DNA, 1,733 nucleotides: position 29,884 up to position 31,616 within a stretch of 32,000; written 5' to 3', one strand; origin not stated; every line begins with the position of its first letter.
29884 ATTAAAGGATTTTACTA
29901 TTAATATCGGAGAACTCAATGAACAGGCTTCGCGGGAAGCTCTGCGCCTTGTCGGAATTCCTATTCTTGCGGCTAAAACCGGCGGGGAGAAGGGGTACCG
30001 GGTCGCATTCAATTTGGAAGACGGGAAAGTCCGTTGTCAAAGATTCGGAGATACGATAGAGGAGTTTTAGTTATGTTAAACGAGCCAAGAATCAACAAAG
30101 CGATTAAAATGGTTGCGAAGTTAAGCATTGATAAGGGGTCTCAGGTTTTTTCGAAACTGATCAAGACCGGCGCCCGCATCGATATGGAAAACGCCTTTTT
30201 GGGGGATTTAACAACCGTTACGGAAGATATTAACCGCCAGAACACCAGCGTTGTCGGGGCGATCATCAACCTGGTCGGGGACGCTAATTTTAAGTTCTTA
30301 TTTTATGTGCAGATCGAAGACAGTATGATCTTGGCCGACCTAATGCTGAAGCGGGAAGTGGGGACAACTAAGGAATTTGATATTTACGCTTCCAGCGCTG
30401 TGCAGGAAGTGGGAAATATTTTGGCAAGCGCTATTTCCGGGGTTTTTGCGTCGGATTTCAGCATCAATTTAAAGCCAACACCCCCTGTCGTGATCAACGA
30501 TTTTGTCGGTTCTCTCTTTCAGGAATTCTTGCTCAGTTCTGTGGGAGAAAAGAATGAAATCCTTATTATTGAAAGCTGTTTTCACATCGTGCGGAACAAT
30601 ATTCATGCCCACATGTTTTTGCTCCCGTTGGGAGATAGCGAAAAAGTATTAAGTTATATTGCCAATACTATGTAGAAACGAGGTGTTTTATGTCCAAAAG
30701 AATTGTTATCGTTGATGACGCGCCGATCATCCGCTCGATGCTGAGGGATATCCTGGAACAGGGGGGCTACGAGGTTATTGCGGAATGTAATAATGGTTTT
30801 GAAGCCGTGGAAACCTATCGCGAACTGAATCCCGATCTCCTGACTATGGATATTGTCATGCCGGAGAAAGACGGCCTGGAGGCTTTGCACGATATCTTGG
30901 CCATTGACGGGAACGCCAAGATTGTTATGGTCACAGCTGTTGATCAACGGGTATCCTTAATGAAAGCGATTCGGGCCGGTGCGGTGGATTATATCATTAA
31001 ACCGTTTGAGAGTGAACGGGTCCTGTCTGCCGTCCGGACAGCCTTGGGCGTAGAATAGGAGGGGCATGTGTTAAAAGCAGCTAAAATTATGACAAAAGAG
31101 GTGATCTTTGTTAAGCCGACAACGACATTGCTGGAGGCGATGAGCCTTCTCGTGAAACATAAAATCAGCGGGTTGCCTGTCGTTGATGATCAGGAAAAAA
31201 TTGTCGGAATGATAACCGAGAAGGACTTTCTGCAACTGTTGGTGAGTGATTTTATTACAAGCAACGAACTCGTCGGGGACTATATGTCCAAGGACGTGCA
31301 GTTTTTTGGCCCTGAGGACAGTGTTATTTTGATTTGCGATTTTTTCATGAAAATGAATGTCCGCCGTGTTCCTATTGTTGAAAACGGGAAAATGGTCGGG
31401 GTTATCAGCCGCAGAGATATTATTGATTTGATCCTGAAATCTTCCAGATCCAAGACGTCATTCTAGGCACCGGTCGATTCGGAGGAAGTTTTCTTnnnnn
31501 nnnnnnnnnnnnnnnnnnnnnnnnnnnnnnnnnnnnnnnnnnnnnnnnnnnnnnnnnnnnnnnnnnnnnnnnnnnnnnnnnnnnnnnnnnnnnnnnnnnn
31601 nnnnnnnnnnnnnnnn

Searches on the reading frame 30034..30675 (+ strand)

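Call 81: search_protein_families(library=pfam, proteins=[window:30034-30675:+], max_evalue=0.001)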
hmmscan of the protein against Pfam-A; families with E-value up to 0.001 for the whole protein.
window:30034-30675:+ (213 aa): 2 families
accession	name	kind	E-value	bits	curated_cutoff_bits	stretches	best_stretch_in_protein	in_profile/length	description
PF04509.17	CheC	-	9.7e-06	25.9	22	1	120-154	3-37/38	CheC-like family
PF13690.11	CheX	-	0.00051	20.5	27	1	74-156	1-75/94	Chemotaxis phosphatase CheX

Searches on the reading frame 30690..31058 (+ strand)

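Call 81: search_protein_families(library=pfam, proteins=[window:30690-31058:+], max_evalue=0.001)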
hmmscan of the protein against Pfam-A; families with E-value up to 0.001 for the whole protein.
window:30690-31058:+ (122 aa): 1 family
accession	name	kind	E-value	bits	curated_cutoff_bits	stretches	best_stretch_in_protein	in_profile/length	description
PF00072.30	Response_reg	-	4.1e-29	101.4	30.2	1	5-116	1-111/111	Response regulator receiver domain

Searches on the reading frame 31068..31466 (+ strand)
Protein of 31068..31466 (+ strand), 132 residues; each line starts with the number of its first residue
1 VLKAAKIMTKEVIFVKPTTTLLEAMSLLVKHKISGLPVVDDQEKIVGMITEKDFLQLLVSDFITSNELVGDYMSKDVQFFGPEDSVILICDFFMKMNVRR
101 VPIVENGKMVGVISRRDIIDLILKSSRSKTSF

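Call 81: search_protein_families(library=pfam, proteins=[window:31068-31466:+], max_evalue=0.001)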
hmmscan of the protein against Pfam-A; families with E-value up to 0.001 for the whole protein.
window:31068-31466:+ (132 aa): 1 family
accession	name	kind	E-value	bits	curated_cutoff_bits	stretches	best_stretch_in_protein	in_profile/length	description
PF00571.33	CBS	-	1.9e-33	115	24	2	5-59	2-56/57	CBS domain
